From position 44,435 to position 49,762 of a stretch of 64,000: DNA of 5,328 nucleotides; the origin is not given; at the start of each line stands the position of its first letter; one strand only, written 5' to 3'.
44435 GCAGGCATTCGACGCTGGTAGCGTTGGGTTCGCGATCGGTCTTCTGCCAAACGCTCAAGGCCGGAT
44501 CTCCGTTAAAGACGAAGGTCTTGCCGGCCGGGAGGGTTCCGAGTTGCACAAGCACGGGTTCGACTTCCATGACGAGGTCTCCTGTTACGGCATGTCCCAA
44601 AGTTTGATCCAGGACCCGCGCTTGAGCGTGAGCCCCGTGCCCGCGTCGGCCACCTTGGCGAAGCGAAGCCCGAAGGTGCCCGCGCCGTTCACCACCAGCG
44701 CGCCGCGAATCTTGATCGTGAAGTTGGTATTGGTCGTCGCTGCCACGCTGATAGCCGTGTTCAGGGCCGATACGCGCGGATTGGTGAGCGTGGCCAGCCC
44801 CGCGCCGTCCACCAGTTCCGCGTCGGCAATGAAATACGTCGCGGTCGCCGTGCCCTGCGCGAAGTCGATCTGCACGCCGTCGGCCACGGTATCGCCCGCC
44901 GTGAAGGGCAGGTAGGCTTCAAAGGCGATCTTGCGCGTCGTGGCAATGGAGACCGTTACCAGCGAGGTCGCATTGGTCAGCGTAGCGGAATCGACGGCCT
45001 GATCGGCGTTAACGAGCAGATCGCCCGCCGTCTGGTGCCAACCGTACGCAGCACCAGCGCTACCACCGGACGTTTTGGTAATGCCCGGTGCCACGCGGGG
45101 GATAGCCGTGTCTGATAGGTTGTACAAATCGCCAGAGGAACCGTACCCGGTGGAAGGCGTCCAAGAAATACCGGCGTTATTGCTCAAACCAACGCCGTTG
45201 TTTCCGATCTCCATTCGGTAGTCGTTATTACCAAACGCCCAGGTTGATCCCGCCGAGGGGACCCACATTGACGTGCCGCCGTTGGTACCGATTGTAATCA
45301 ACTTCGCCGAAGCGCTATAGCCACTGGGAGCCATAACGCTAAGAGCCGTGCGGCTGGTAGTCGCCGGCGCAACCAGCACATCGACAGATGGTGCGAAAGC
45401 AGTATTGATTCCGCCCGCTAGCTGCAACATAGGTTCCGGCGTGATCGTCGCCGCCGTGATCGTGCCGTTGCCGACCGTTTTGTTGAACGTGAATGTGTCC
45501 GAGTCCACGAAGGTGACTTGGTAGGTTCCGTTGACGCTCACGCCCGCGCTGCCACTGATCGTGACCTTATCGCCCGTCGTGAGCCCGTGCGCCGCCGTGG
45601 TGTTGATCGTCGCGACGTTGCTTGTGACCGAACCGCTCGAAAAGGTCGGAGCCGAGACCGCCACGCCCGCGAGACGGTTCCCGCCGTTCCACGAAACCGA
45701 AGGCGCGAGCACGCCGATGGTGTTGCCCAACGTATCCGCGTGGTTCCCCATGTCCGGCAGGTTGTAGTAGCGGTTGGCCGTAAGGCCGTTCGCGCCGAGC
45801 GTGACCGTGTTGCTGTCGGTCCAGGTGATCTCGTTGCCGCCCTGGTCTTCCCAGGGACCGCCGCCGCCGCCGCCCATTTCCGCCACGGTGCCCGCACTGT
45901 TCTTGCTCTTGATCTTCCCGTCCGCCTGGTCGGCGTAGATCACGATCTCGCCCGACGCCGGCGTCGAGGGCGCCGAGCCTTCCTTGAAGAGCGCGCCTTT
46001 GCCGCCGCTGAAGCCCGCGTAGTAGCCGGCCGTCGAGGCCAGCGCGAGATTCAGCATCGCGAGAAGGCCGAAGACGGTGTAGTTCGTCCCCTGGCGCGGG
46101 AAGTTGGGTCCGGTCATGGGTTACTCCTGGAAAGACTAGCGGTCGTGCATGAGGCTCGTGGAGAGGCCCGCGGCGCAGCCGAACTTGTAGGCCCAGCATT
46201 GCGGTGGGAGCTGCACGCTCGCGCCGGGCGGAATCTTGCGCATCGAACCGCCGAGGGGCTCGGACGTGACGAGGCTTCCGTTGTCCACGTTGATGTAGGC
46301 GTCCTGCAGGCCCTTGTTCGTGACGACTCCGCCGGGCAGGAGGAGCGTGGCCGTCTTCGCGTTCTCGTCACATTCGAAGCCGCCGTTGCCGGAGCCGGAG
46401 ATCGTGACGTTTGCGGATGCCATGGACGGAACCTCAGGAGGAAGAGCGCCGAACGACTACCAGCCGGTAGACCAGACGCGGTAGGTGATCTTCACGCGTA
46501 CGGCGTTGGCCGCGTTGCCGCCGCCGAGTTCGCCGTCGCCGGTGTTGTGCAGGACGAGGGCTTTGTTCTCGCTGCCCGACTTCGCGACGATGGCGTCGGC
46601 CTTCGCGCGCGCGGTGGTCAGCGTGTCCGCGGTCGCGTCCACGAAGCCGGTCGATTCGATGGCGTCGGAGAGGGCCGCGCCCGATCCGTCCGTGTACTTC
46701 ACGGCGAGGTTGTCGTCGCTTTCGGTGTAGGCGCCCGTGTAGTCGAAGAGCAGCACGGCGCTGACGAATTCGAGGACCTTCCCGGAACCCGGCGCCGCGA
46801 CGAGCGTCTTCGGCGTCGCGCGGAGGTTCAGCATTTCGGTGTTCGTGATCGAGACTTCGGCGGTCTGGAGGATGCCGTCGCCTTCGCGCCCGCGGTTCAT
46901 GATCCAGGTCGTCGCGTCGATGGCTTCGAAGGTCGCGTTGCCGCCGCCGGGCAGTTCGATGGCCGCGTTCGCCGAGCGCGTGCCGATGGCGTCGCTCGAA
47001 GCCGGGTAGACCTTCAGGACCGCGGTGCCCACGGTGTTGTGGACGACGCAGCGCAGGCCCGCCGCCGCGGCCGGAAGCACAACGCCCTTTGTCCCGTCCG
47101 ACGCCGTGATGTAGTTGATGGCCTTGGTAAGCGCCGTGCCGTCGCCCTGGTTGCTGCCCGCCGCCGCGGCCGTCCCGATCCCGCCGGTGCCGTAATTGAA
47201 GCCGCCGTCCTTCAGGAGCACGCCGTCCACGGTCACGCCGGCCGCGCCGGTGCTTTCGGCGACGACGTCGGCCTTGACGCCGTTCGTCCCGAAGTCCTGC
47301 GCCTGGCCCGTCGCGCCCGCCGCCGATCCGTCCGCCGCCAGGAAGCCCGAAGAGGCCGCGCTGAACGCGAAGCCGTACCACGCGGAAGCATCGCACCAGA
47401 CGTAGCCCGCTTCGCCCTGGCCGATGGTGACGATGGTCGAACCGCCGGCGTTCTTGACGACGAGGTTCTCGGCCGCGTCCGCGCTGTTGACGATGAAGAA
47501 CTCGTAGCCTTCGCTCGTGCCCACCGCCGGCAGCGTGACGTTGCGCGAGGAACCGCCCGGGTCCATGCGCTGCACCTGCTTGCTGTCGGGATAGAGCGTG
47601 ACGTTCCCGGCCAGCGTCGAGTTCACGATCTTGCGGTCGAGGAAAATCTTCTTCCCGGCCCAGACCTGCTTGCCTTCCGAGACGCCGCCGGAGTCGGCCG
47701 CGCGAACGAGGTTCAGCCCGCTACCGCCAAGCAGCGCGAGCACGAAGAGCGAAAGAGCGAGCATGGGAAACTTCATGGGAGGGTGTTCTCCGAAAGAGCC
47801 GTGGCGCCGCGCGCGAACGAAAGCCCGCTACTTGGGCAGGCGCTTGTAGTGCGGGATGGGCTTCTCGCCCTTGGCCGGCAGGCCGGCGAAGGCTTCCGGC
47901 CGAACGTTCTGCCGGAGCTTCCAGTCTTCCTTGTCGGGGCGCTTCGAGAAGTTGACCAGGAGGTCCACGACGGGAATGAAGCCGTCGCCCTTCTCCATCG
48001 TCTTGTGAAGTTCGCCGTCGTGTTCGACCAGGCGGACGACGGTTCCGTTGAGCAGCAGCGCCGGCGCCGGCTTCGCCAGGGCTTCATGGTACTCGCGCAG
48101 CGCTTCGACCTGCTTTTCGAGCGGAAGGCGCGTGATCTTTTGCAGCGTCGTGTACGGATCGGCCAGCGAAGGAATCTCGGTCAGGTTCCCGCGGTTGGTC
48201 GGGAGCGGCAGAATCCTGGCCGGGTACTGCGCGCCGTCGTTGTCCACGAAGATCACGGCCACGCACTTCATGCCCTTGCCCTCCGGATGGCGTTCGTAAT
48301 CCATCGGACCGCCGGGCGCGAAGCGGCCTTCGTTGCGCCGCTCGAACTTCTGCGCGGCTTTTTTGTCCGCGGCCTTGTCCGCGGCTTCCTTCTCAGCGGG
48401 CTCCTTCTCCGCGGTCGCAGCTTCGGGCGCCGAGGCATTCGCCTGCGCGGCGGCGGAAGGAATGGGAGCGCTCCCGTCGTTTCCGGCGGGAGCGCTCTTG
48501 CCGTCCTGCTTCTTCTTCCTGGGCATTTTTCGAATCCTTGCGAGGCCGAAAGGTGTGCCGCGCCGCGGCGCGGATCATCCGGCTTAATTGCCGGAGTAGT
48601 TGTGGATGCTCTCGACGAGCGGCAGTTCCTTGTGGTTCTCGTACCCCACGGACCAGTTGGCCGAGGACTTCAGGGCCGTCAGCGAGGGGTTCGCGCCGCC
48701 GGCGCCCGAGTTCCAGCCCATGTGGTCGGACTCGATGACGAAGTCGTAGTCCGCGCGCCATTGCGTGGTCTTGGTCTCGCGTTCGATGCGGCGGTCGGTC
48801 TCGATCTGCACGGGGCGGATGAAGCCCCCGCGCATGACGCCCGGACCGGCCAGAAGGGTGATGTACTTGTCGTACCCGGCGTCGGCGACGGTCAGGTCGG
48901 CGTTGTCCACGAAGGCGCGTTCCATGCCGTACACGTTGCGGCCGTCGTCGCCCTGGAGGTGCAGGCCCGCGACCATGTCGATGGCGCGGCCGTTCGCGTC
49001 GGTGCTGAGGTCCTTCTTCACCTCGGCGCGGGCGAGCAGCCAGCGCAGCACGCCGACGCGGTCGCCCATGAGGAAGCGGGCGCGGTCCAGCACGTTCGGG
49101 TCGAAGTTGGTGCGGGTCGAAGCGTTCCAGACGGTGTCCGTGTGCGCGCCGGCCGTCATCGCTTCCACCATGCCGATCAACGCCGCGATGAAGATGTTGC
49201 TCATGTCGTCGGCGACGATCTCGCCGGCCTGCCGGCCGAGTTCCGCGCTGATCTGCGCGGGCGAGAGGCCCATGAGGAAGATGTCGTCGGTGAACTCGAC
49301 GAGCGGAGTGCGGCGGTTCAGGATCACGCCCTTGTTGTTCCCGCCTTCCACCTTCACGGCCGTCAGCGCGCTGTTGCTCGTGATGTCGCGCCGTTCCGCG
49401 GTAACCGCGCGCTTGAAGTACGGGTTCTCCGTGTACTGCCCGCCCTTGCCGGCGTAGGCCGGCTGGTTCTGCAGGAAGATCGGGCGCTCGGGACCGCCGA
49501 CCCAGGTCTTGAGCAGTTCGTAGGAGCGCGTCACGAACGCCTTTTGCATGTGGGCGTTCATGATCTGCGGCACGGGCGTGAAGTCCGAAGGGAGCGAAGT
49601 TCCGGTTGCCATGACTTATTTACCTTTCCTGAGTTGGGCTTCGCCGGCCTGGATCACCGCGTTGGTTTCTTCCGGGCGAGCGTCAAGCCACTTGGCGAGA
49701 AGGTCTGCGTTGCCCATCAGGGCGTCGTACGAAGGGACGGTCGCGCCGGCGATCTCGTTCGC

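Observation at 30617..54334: Conserved phage motif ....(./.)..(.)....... occurs at least 4 times, same orientation, each upstream of a gene block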

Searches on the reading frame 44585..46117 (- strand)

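Call 17: search_protein_families(library=phrogs, proteins=[window:44585-46117:-], max_evalue=0.01)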
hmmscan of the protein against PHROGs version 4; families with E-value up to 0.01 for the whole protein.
window:44585-46117:- (510 aa): 3 families
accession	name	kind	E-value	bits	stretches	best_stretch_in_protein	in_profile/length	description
phrog_701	-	head and packaging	1.2e-05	22.1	1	158-213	949-1003/6136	virion structural protein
phrog_9998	-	unknown function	0.00019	21.8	1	157-225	41-108/401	-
phrog_10207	-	unknown function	0.0082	16.8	0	240-271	17-48/49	-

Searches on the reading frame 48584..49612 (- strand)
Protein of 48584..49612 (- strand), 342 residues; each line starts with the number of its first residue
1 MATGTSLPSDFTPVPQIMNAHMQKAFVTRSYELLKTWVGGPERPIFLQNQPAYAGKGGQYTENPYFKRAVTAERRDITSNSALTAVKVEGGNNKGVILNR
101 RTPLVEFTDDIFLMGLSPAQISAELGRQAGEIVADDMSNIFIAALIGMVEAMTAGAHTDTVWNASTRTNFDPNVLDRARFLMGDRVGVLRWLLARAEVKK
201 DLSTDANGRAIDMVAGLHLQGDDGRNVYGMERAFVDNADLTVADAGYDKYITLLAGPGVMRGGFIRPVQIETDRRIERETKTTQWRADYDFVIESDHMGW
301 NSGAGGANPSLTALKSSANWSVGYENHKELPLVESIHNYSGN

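Call 18: search_protein_families(library=phrogs, proteins=[window:48584-49612:-], max_evalue=0.01)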
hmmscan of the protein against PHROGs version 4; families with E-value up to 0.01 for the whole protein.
window:48584-49612:- (342 aa): 2 families
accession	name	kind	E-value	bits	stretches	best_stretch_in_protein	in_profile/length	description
phrog_247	-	head and packaging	9.9e-21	75.3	1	53-335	46-335/351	major head protein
phrog_15288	-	head and packaging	6.9e-05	23.6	1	231-337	63-169/172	major head protein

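Call 20: find_related_loci(query=window:48584-49612:-, collection=genome_contigs, flank=10000)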
Query window:48584-49612:- (342 aa) in genome_contigs; peptide patterns used: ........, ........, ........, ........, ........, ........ (x = any residue, [..] = any of these).
53 stretches matched a pattern, but none encodes a relative of the query by tblastn (E <= 1e-3).

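Call 21: find_homologous_proteins(query=window:48584-49612:-)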
Query window:48584-49612:- (342 aa): 26 proteins with E <= 0.001 among 3376 candidates.
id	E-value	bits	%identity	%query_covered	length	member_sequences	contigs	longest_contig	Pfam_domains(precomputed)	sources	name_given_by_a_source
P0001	3.2e-228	775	100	100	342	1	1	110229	PF20036.6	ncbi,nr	ncbi:MAG: hypothetical protein KIS92_00930 [Planctomycetota bacterium]|nr:hypothetical protein [Plan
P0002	1.9e-106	374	54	100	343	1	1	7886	PF20036.6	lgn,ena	-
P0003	7.6e-103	363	54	99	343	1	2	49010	PF20036.6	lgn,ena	-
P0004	1.0e-99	352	53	99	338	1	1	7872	PF20036.6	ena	-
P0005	2.0e-99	351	50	99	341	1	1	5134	PF20036.6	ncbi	-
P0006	3.3e-98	347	51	97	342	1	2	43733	PF20036.6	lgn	-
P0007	1.5e-95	339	49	99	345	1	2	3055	PF20036.6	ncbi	-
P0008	1.0e-94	336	51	98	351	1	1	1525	PF20036.6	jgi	jgi:hypothetical protein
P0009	7.2e-93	330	48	99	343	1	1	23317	PF20036.6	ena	-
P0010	1.4e-92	329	51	100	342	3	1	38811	PF20036.6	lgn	-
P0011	2.1e-92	328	50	99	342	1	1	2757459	PF20036.6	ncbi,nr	ncbi:MAG: major capsid protein [Planctomycetota bacterium]|nr:major capsid protein [Planctomycetota 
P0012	2.8e-91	325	48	100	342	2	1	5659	PF20036.6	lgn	-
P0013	6.3e-64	235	44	99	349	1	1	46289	PF20036.6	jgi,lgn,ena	-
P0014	8.9e-60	221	41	96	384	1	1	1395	PF20036.6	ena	-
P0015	1.7e-59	220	42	99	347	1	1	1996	PF20036.6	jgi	-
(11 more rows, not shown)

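Call 22: find_encoding_contigs(protein=P0003, flank=10000, max_places=2)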
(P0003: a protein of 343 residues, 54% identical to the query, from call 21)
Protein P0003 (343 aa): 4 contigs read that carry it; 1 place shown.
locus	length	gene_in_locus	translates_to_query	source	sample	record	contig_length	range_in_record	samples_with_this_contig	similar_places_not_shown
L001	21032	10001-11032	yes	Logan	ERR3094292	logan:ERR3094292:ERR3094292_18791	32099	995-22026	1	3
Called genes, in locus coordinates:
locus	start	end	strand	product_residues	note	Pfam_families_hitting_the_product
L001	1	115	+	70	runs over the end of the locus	PF02810:SEC-C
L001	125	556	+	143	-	-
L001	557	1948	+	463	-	PF01807:Zn_ribbon_DnaG (weak)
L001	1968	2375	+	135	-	-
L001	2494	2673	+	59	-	-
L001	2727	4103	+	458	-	PF13481:AAA_25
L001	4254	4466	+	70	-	-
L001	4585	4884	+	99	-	-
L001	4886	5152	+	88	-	-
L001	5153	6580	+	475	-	PF03237:Terminase_6N (weak)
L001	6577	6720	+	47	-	-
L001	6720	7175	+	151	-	-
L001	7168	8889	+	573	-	-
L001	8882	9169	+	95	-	-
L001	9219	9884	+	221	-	-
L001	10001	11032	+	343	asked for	PF20036:Gp13-like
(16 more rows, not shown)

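Call 23: find_encoding_contigs(protein=P0006, flank=10000, max_places=2)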
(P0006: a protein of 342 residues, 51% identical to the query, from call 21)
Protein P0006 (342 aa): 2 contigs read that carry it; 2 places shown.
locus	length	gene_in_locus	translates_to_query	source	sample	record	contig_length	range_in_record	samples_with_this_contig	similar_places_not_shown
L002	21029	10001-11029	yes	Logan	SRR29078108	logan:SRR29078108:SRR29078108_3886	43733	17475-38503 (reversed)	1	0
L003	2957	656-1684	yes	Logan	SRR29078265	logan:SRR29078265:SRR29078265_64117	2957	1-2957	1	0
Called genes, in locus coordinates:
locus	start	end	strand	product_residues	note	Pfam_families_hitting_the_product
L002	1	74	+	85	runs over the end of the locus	-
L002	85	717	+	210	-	-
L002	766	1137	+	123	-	-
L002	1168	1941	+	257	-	-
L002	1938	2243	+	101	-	-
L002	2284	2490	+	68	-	-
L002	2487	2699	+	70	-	-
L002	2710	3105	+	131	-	-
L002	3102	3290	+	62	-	-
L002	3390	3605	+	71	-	-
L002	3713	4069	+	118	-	-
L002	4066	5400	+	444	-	PF03237:Terminase_6N (weak)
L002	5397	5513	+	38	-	-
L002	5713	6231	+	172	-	PF13365:Trypsin_2, PF00089:Trypsin (weak), PF10459:Peptidase_S46 (weak)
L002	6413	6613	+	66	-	-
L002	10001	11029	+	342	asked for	PF20036:Gp13-like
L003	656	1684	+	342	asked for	PF20036:Gp13-like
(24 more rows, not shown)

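Call 24: find_encoding_contigs(protein=P0010, flank=10000, max_places=2)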
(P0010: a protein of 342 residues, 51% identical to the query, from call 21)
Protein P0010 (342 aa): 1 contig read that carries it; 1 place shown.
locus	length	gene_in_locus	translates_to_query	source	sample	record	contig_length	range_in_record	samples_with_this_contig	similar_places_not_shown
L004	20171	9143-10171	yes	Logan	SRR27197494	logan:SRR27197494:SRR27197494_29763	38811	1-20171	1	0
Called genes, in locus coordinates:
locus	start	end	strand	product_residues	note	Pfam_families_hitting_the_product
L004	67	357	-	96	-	-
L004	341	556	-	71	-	-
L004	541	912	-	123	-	-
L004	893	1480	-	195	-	-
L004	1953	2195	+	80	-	-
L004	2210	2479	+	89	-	-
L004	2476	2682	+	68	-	-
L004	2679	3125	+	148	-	-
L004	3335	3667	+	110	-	PF27050:Phage_P22_Y8K6 (weak)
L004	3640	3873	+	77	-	-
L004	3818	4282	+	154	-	PF12760:Zn_ribbon_IS1595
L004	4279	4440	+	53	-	-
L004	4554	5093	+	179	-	-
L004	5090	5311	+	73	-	-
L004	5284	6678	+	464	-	PF03237:Terminase_6N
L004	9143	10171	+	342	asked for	PF20036:Gp13-like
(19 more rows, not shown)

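Call 25: find_encoding_contigs(protein=P0011, flank=10000, max_places=2)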
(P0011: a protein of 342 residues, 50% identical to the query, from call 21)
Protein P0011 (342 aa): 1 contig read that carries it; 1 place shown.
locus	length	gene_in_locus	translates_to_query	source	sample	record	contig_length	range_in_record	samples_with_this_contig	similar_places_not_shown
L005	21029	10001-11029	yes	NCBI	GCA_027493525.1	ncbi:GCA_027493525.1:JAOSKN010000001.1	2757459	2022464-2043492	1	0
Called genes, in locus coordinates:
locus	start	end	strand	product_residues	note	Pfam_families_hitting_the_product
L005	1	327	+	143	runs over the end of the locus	-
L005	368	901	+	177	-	-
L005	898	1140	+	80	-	-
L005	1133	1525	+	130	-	PF02810:SEC-C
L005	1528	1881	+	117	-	PF13560:HTH_31 (weak)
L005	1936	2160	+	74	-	PF04973:NMN_transporter (weak)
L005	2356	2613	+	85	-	-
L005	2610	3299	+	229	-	-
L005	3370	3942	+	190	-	-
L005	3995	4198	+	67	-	PF21531:Rv2175c_wHTH, PF12728:HTH_17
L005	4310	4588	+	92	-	-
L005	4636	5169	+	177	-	-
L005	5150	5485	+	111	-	-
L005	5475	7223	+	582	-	-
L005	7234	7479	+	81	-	-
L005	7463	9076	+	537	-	-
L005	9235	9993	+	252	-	-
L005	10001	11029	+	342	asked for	PF20036:Gp13-like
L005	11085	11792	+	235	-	-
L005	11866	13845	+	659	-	PF15919:HicB_lk_antitox (faint)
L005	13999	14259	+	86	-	-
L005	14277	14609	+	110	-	-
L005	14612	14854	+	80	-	-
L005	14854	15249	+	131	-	-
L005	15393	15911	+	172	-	PF13365:Trypsin_2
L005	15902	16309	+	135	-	-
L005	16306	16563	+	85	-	-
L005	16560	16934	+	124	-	-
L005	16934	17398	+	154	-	-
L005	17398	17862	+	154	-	-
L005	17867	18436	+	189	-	-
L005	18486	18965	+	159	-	-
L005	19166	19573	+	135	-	-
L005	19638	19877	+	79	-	-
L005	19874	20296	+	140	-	-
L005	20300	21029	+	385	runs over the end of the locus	-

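Call 39: find_encoding_contigs(protein=P0001, flank=10000, max_places=2)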
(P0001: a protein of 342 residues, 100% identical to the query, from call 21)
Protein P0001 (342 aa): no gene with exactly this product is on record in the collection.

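Call 63: find_encoding_contigs(protein=P0002, flank=10000, max_places=1)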
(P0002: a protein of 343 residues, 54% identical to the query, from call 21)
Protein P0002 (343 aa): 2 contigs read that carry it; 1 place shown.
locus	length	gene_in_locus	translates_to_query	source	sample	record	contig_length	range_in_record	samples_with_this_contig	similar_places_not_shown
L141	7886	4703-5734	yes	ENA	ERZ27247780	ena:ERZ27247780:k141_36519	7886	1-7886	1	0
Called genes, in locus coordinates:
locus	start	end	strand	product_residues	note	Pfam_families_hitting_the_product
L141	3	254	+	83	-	?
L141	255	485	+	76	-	-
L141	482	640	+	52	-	-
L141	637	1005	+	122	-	-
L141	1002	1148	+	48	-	-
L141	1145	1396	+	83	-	-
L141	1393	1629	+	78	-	-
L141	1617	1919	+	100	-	-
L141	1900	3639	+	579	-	-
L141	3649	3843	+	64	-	-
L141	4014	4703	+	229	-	-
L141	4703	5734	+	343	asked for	PF20036:Gp13-like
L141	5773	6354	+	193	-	-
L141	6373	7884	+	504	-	?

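Call 64: find_encoding_contigs(protein=P0004, flank=10000, max_places=1)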
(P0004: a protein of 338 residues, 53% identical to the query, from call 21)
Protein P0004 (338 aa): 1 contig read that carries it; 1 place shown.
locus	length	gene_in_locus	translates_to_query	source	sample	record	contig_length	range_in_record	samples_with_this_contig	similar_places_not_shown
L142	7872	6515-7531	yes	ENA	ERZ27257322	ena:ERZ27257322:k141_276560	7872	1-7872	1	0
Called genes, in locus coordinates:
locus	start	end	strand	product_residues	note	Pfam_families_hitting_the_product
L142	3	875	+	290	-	?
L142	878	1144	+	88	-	PF21840:DUF6899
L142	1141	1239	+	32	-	-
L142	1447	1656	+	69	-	PF26894:Phage_T4_Y07C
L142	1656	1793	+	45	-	-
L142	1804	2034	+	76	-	-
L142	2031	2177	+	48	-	-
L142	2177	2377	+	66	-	-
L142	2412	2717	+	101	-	-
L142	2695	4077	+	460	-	PF03237:Terminase_6N, PF04466:Terminase_3 (weak)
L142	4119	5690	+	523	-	-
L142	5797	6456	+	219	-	-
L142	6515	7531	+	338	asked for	PF20036:Gp13-like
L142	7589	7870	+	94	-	?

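Call 65: find_encoding_contigs(protein=P0009, flank=10000, max_places=1)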
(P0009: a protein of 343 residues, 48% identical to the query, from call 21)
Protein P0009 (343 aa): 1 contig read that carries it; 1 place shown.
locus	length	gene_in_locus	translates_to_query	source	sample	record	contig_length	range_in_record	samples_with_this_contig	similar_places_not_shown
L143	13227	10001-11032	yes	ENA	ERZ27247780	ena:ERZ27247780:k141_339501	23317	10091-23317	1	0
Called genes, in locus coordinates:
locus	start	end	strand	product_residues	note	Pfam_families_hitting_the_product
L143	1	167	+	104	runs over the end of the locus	-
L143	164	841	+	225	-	-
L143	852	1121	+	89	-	-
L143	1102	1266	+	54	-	-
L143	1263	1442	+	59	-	-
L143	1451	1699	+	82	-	-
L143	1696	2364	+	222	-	-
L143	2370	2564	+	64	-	-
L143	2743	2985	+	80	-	-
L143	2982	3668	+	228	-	-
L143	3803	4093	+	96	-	-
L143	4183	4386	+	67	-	PF12728:HTH_17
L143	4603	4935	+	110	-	-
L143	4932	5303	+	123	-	-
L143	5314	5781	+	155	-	-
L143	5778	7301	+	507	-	-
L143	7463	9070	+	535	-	-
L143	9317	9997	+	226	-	-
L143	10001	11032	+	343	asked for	PF20036:Gp13-like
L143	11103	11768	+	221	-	-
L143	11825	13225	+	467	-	?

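Call 77: search_protein_families(library=pfam, proteins=[L143:4932-5300:+, L005:5150-5482:+], max_evalue=10)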
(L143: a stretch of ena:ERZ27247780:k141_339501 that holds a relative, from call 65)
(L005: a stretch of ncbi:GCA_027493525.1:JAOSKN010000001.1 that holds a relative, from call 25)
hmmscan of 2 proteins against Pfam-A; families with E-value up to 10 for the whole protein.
L143:4932-5300:+ (123 aa): 0 families

L005:5150-5482:+ (111 aa): 1 family
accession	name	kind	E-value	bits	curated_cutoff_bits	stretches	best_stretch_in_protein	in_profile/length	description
PF04542.20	Sigma70_r2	-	0.00024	21.3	24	1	25-85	3-69/71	Sigma-70 region 2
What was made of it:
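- On Sigma-70 protein family (for the 106-aa protein): The best score is 21.3 bits against a cut-off of 24, covering profile positions 3-69 of 71, in the L005 orthologue (call 77).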
